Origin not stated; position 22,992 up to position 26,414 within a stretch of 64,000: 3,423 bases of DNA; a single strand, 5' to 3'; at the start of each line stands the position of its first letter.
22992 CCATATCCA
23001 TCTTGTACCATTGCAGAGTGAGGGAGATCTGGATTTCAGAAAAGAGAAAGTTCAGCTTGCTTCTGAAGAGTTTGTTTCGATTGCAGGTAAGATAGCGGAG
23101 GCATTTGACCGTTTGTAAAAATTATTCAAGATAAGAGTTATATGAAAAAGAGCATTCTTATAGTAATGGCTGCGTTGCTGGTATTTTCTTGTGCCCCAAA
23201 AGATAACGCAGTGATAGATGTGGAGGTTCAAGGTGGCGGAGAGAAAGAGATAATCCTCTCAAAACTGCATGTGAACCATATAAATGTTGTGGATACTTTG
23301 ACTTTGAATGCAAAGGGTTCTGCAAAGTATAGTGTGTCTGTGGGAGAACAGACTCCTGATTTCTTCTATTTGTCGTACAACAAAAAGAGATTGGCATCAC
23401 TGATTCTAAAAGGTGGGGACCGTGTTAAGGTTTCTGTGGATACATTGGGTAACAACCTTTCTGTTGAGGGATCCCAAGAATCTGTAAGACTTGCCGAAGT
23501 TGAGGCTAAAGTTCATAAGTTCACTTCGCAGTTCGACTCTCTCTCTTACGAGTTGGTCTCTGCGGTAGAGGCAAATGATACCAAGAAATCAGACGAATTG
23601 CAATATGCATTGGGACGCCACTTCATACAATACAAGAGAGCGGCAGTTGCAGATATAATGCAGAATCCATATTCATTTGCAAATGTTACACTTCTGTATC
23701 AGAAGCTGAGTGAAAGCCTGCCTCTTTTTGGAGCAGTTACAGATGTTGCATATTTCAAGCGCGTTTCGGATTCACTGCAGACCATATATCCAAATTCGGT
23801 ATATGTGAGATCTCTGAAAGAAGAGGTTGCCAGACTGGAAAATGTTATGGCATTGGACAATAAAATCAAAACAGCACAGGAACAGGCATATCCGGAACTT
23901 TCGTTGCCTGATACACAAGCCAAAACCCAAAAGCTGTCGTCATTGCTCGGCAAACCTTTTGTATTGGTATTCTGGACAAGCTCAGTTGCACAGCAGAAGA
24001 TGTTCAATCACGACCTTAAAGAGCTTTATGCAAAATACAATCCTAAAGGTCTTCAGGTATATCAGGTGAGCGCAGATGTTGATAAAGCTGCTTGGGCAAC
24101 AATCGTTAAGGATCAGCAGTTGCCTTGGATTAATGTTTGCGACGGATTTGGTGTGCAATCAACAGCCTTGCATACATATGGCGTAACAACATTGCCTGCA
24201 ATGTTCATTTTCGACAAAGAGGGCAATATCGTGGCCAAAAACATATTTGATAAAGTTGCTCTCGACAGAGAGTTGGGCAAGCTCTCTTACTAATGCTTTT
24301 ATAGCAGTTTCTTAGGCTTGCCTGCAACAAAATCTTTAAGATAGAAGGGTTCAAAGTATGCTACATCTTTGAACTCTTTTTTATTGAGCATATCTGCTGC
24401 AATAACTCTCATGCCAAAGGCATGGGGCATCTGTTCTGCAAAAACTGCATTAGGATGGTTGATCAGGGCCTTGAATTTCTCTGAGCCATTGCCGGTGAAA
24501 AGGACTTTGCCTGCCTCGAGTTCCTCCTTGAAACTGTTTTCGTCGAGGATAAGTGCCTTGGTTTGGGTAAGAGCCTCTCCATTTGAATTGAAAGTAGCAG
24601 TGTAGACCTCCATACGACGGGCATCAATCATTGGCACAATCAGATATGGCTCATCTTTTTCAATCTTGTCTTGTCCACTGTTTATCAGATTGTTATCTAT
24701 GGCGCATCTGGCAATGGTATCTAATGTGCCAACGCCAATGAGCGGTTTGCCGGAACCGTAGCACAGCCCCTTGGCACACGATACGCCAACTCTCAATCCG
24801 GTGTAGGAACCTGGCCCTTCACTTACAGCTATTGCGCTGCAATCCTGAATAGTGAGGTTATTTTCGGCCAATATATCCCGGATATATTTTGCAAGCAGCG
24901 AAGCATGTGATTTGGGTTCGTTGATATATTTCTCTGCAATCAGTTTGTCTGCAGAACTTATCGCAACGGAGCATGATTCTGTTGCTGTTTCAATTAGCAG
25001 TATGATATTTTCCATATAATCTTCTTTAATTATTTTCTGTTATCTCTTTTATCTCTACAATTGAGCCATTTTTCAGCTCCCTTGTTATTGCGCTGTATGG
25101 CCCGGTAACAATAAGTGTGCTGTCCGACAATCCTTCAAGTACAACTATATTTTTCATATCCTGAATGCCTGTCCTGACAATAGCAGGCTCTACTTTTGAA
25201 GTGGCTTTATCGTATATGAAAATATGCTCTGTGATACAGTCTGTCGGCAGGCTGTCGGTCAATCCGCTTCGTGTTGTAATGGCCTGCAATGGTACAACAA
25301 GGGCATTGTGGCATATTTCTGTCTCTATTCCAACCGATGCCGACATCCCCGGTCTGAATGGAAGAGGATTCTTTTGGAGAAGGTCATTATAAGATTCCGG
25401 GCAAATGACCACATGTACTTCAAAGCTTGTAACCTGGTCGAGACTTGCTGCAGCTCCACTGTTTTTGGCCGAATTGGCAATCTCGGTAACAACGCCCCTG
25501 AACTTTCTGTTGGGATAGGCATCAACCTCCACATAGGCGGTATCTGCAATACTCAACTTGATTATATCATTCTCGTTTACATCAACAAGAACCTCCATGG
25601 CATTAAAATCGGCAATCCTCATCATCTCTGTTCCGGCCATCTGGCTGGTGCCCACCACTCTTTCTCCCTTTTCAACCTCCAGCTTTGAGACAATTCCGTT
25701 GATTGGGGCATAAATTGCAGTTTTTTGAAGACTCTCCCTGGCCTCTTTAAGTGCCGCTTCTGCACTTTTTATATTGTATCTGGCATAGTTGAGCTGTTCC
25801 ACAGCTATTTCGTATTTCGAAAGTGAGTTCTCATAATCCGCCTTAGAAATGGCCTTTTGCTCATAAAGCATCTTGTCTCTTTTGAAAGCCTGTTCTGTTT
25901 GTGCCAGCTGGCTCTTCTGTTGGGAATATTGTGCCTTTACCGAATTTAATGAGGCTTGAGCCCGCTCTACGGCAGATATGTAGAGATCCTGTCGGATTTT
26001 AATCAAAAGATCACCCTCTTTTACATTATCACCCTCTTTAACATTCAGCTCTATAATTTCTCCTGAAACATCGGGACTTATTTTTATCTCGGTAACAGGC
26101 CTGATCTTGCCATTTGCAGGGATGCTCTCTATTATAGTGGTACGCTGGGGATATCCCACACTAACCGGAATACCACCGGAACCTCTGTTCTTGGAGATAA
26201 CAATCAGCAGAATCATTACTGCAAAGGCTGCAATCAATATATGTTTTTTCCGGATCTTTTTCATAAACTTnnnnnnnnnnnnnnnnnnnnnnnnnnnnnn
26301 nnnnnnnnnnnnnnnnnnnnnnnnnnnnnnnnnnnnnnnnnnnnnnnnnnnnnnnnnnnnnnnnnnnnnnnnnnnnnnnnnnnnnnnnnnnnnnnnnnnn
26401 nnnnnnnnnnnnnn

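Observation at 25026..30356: Self-contained double-glycine peptide export locus (C39-ABC exporter, two GG-leader peptides, TolC, HlyD-type adaptor)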

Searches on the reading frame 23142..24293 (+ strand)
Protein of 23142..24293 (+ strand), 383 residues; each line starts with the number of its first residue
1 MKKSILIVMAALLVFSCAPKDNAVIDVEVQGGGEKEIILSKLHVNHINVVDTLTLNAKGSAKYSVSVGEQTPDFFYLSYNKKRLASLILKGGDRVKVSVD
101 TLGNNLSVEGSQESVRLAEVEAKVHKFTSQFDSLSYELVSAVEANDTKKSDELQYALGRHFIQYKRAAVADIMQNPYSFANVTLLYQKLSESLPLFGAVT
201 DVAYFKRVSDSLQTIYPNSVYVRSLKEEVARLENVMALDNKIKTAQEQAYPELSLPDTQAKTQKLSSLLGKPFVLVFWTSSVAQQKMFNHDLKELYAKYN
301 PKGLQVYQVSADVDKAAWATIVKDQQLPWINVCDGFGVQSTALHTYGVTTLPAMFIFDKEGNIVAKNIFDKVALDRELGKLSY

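Call 84: search_protein_families(library=pfam, proteins=[window:23142-24293:+], max_evalue=0.0001)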
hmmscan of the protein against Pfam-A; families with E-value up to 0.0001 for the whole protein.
window:23142-24293:+ (383 aa): 3 families
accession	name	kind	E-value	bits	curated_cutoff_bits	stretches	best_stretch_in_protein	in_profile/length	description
PF00578.27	AhpC-TSA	-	2.8e-14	53.5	26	1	248-365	3-123/124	AhpC/TSA family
PF13905.12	Thioredoxin_8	-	6.4e-13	49.3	27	1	270-363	1-94/94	Thioredoxin-like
PF08534.16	Redoxin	-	7.7e-10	39.2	26.6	1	248-367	4-132/148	Redoxin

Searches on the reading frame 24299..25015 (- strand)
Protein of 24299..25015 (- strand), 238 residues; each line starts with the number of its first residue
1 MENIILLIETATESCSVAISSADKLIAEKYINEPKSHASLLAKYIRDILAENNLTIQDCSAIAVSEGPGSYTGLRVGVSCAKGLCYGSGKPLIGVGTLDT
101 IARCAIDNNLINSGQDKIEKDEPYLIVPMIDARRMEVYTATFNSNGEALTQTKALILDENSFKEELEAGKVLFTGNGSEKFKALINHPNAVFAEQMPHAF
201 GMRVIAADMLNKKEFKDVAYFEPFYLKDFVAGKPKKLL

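Call 3: search_protein_families(library=pfam, proteins=[window:24299-25015:-], max_evalue=0.01)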
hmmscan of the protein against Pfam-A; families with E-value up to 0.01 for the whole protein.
window:24299-25015:- (238 aa): 1 family
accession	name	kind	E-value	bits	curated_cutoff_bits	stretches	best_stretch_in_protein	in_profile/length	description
PF00814.31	TsaD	-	6.1e-27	95.4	24.8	1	35-198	27-199/264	tRNA N6-adenosine threonylcarbamoyltransferase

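Call 14: find_related_loci(query=window:24299-25015:-, collection=genome_contigs, flank=10000)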
Query window:24299-25015:- (238 aa) in genome_contigs; peptide patterns used: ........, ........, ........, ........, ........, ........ (x = any residue, [..] = any of these).
600 stretches matched a pattern (row limit reached: there are more); 590 encode a relative of the query (tblastn E <= 1e-3); the best 80 are kept; 80 distinct loci.
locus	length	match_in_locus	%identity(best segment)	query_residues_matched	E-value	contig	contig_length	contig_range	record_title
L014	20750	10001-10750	62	3-238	3e-92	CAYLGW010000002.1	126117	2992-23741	MAG TPA_asm: uncultured Muribaculaceae bacterium isolate SRP192927_co1_361 genome assembly, contig: NODE_72_length_12611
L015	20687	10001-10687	54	1-238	8e-76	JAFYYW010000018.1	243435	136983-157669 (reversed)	MAG: Bacteroidales bacterium isolate RGIG7547 Water_buffalos_Omasum-1__c308176, whole genome shotgun sequence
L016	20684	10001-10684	52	3-238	5e-75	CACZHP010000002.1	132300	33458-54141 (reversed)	MAG: uncultured Bacteroidia bacterium isolate RUG12619 genome assembly, contig: RUG12619_asm_2, whole genome shotgun seq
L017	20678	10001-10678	50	3-236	3e-73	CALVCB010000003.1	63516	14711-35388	MAG: uncultured Bacteroidales bacterium isolate BRZ_QB__bin48 genome assembly, contig: BRZ_QB__NODE_516_length_63516_cov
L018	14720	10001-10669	52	5-238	1e-70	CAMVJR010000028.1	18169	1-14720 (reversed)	MAG TPA_asm: uncultured Bacteroidales bacterium isolate SRR8387714_bin.12_metaWRAP_v1.3_MAG genome assembly, contig: ERZ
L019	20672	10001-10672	51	5-236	2e-70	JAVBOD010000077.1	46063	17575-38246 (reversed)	MAG: Bacteroidales bacterium isolate EPI_MAG_00099 c_000000662559, whole genome shotgun sequence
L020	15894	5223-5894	51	1-231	1e-69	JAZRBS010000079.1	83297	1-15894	MAG: Candidatus Cryptobacteroides sp. isolate T1900045124_TC20190118.MAGScoT_cleanbin_000021 SGB_4859_k141_145140, whole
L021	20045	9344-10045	50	1-238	1e-68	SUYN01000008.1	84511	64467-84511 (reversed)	MAG: Bacteroidales bacterium isolate SIG151 NODE_1655_length_84511_cov_15.611715, whole genome shotgun sequence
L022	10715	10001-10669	49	5-236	5e-68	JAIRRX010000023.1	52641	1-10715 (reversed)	MAG: Prevotellaceae bacterium isolate Ct408_bin144 k119_6593823, whole genome shotgun sequence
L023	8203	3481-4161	50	4-236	4e-68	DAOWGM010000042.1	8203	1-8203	MAG TPA_asm: Bacteroidales bacterium isolate CSMAG_1991 CSMAG_1991_k141_5967903_length_8203_cov_12.5185, whole genome sh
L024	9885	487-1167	51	5-234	6e-68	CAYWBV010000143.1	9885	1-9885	MAG TPA_asm: uncultured Maribellus sp. isolate SRP294416_co1_256 genome assembly, contig: NODE_15341_length_9885_cov_10.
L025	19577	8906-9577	49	5-236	3e-67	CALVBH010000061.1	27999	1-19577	MAG: uncultured Bacteroidales bacterium isolate E19__bin29 genome assembly, contig: E19__k127_9947635, whole genome shot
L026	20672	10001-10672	48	5-238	1e-67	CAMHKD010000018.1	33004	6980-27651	MAG: uncultured Bacteroidales bacterium isolate SRR11784281_bin.11_metaWRAP_v1.3_MAG genome assembly, contig: ERZ1220335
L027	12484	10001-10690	51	4-235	4e-67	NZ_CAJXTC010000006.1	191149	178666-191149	MAG: uncultured Draconibacterium sp. isolate SRR6201696_bin.1_MetaBAT_v2.12.1_MAG, whole genome shotgun sequence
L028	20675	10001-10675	51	5-238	6e-67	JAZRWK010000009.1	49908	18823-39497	MAG: Candidatus Cryptobacteroides sp. isolate T1900044952_TA20190005.MAGScoT_cleanbin_000006 SGB_3700_k141_1930829, whol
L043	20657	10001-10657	47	4-231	2e-63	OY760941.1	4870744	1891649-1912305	MAG: Marinilabiliaceae bacterium isolate 2264d8ac-961e-4ead-949a-d386559d349b genome assembly, chromosome: 1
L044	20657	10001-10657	50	4-233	5e-63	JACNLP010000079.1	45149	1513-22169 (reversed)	MAG: Flavobacteriales bacterium isolate NIOZ-UU86 NIOZ-UU_NODE_785_length_45149_cov_19.4467, whole genome shotgun sequen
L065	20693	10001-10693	47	4-236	9e-61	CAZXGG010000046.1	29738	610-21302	MAG TPA_asm: uncultured Rikenellaceae bacterium isolate SRP214966_co2_435 genome assembly, contig: NODE_1899_length_2973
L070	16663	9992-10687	49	4-236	1e-60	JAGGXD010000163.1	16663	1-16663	MAG: Bacteroidales bacterium isolate AUK143 PB_MBMC_097_c_000000000039, whole genome shotgun sequence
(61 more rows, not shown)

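Call 17: search_protein_families(library=pfam, proteins=[L043:3456-4679:+, L043:4691-5953:+, L043:5984-7072:+, L044:5536-7206:+, L044:4794-5543:+, L065:6316-7059:-, L065:4456-6312:-, L070:6472-7194:-, L014:2944-4104:+, L019:5573-6616:-], max_evalue=0.001)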
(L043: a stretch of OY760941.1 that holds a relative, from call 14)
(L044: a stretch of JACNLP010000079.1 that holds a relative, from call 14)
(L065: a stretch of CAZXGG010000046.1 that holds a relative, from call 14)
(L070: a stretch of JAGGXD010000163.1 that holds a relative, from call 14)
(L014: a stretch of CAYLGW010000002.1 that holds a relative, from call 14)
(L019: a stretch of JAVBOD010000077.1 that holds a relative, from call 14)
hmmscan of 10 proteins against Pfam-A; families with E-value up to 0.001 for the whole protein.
L043:3456-4679:+ (407 aa): 2 families
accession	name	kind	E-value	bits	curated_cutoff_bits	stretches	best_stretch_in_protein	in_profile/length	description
PF12704.14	MacB_PCD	-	8.2e-26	92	27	1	21-238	1-206/207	MacB-like periplasmic core domain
PF02687.27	FtsX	-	1.4e-17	64.3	25.5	1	282-400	2-120/120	FtsX-like permease C-terminal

L043:4691-5953:+ (420 aa): 2 families
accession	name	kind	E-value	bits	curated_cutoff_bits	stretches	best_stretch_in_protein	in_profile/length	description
PF12704.14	MacB_PCD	-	2.6e-29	103.4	27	1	21-250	1-206/207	MacB-like periplasmic core domain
PF02687.27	FtsX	-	1.7e-16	60.8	25.5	1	291-412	2-119/120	FtsX-like permease C-terminal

L043:5984-7072:+ (362 aa): 4 families
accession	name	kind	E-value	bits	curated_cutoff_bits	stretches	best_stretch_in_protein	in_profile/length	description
PF16576.10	HlyD_D23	-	2.2e-13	50.4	30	1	58-262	17-189/214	Barrel-sandwich domain of CusB or HlyD membrane-fusion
PF13437.12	HlyD_3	-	1.2e-12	48.9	22.2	1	178-277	2-96/106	HlyD family secretion protein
PF13533.13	Biotin_lipoyl_2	-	4.5e-10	39.5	29.8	1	62-91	2-31/32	Biotin-lipoyl like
PF00364.28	Biotin_lipoyl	-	0.00029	21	22.1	0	60-90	42-72/73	Biotin-requiring enzyme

L044:5536-7206:+ (556 aa): 0 families

L044:4794-5543:+ (249 aa): 1 family
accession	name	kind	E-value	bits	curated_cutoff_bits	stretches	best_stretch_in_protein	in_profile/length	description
PF00953.26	Glycos_transf_4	-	3.1e-34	118.7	27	1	2-129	30-159/160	Glycosyl transferase family 4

L065:6316-7059:- (247 aa): 2 families
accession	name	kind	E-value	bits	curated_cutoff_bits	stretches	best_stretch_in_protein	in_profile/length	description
PF01863.23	YgjP-like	-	3e-48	165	26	1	31-241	1-206/207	YgjP-like, metallopeptidase domain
PF08325.16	WLM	-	5.7e-06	27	26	1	204-237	86-119/190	WLM domain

L065:4456-6312:- (618 aa): 4 families
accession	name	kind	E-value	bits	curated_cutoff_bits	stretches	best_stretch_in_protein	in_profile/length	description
PF18962.6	Por_Secre_tail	-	7.8e-15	55.4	27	1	543-616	1-75/75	Secretion system C-terminal sorting domain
PF13573.12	SprB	-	5.9e-11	42.3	28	1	374-408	2-36/37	SprB repeat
PF12930.12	DUF3836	-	9.7e-08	32.4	25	0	149-236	34-120/127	Family of unknown function (DUF3836)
PF19408.5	PKD_6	-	0.00024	21.8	25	1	450-522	5-77/82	PKD-like domain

L070:6472-7194:- (240 aa): 2 families
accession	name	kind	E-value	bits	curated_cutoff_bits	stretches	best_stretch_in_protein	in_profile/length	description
PF01863.23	YgjP-like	-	6.4e-44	150.9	26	1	23-234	1-206/207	YgjP-like, metallopeptidase domain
PF08325.16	WLM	-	0.00033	21.2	26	1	197-221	86-110/190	WLM domain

L014:2944-4104:+ (386 aa): 2 families
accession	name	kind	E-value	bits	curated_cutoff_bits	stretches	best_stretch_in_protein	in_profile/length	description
PF00704.34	Glyco_hydro_18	-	2.5e-55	188.8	29.6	1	60-369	2-317/317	Glycosyl hydrolases family 18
PF23916.1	TIM-barrel_EndoS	-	1.2e-05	25.6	27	1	146-293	82-201/238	Endo-beta-N-acetylglucosaminidase EndoS TIM-barrel domain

L019:5573-6616:- (347 aa): 2 families
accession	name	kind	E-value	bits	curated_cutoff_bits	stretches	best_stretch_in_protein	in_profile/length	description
PF19572.5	PorV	-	8.4e-43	147.1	27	1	25-240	16-240/243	Type IX secretion system protein PorV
PF13505.12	OMP_b-brl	-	8.9e-05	23.2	28.7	1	103-334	21-175/175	Outer membrane protein beta-barrel domain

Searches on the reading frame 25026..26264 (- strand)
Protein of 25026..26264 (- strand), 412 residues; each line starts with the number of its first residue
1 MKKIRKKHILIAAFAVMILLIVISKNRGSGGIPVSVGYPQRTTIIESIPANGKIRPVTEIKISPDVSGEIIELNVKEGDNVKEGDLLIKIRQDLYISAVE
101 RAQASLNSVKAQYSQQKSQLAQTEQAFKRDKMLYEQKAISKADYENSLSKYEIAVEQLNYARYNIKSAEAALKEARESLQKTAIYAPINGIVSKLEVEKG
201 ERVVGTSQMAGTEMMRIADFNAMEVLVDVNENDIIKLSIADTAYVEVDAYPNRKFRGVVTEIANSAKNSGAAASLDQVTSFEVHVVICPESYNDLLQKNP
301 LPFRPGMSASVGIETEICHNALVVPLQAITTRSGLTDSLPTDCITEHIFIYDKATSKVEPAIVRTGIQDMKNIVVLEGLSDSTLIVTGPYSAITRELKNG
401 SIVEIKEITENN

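Call 3: search_protein_families(library=pfam, proteins=[window:25026-26264:-], max_evalue=0.01)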
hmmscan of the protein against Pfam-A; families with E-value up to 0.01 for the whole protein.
window:25026-26264:- (412 aa): 5 families
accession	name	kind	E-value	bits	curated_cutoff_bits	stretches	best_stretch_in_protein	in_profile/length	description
PF16576.10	HlyD_D23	-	6.9e-21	74.9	30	1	60-266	20-188/214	Barrel-sandwich domain of CusB or HlyD membrane-fusion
PF13437.12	HlyD_3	-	2.1e-14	54.6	22.2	1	184-272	2-86/106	HlyD family secretion protein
PF13533.13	Biotin_lipoyl_2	-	7.4e-11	42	29.8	1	60-90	1-31/32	Biotin-lipoyl like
PF00364.28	Biotin_lipoyl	-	4.5e-05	23.6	22.1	1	59-90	42-73/73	Biotin-requiring enzyme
PF00358.26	PTS_EIIA_1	-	0.008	16.3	27.2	0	66-93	79-106/127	phosphoenolpyruvate-dependent sugar phosphotransferase system, EIIA 1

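Call 4: search_protein_families(library=ncbifam, proteins=[window:25026-26264:-], max_evalue=0.1)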
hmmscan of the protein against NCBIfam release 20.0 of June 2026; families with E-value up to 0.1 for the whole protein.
window:25026-26264:- (412 aa): 39 families (the best 25 are shown)
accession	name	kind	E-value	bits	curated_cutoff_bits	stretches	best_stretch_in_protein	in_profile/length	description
TIGR01730.1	RND_mfp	subfamily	3.4e-47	161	94.9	2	38-268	5-216/322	efflux RND transporter periplasmic adaptor subunit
NF008606.0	PRK11578.1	equivalog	2.8e-31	109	342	1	4-333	6-318/371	macrolide transporter subunit MacA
TIGR00998.1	8a0101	subfamily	8.8e-27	93.9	390.8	3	164-272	187-288/334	EmrA/EmrK family multidrug efflux transporter periplasmic adaptor subunit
TIGR01843.1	type_I_hlyD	subfamily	8.5e-21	74.4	208.65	2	112-315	203-398/422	HlyD family type I secretion periplasmic adaptor subunit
NF007785.0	PRK10476.1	equivalog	1.4e-19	70.2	376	2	59-123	48-112/347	multidrug transporter subunit MdtN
NF008589.1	PRK11556.1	equivalog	2e-18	66.5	391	2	32-242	57-250/392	MdtA/MuxA family multidrug efflux RND transporter periplasmic adaptor subunit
TIGR02971.1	heterocyst_DevB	subfamily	3.6e-18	66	129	2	140-264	163-280/327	ABC exporter membrane fusion protein, DevB family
TIGR00999.1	8a0102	subfamily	1.5e-17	63.6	319.3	1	78-387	1-264/271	CzcB/NccB family metal efflux transporter periplasmic adaptor subunit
NF000272.2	OqxA_adapt_sub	exception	9.1e-17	61.1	835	1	50-233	58-225/391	multidrug efflux RND transporter periplasmic adaptor subunit OqxA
NF002939.0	PRK03598.1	equivalog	2.1e-15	56.7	393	3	47-116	35-101/332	secretion protein HlyD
NF045904.1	RND-peri-MexE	equivalog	3.5e-15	55.8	714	1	50-210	54-199/390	multidrug efflux RND transporter periplasmic adaptor subunit MexE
NF033138.2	RND-peri-MexC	equivalog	1e-14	54.5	625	1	50-225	54-212/375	MexC family multidrug efflux RND transporter periplasmic adaptor subunit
NF007362.0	PRK09859.1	equivalog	5.2e-14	52.2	738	1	52-205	54-193/385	multidrug transporter subunit MdtE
NF007850.1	PRK10559.1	equivalog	8.9e-14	51.3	400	1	60-273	41-233/303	p-hydroxybenzoic acid efflux pump subunit AaeA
NF011715.0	PRK15136.1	equivalog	3.2e-13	49.1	563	1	59-263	61-293/390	multidrug efflux MFS transporter periplasmic adaptor subunit EmrA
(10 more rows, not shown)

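Call 54: search_solved_structures(query=window:25026-26264:-, max_evalue=0.001)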
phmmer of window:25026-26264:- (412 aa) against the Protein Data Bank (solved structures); distinct sequences matched with E-value up to 0.001: 26.
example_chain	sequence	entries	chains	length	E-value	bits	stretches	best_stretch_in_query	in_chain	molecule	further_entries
9qgy_G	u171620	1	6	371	2.4e-21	79.4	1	6-265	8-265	Macrolide export protein MacA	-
5nik_D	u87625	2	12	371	2e-20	76.4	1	6-263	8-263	Macrolide export protein MacA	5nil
3fpp_A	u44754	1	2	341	1e-19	74.1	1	45-263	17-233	Macrolide-specific efflux protein macA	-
4dk0_A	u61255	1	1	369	4.4e-19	72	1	41-330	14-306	Putative MacA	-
4dk1_A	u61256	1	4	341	3.7e-14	55.8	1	41-330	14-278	Putative MacA, Multidrug resistance protein mexA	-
3lnn_A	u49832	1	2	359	8.5e-11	44.8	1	47-253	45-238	Membrane fusion protein (MFP) heavy metal cation efflux ZneB (CzcB-like)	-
9j3d_D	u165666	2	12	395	1.4e-09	40.8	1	44-215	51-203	RND efflux system, MexC-like protein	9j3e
6vej_P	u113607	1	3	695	1.6e-09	40.6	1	52-227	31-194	Probable Resistance-Nodulation-Cell Division (RND) efflux membrane fusion protein,Probable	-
4tko_B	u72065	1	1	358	1.6e-09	40.6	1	145-273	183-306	EmrA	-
8dck_C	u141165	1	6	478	2.2e-09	40.1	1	124-330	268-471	Membrane fusion protein (MFP) family protein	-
5ng5_E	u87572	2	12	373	4.8e-09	39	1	49-331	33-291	Multidrug efflux pump subunit AcrA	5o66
5v5s_D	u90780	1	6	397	5.1e-09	38.9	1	49-331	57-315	Multidrug efflux pump subunit AcrA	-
9tg4_D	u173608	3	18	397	6.2e-09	38.6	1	49-331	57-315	Multidrug efflux pump subunit AcrA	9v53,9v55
2f1m_A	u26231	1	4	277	1.7e-08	37.2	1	57-238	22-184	Acriflavine resistance protein A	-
20yy_D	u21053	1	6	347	5.8e-08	35.4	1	46-267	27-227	Multidrug efflux RND transporter periplasmic adaptor subunit MexJ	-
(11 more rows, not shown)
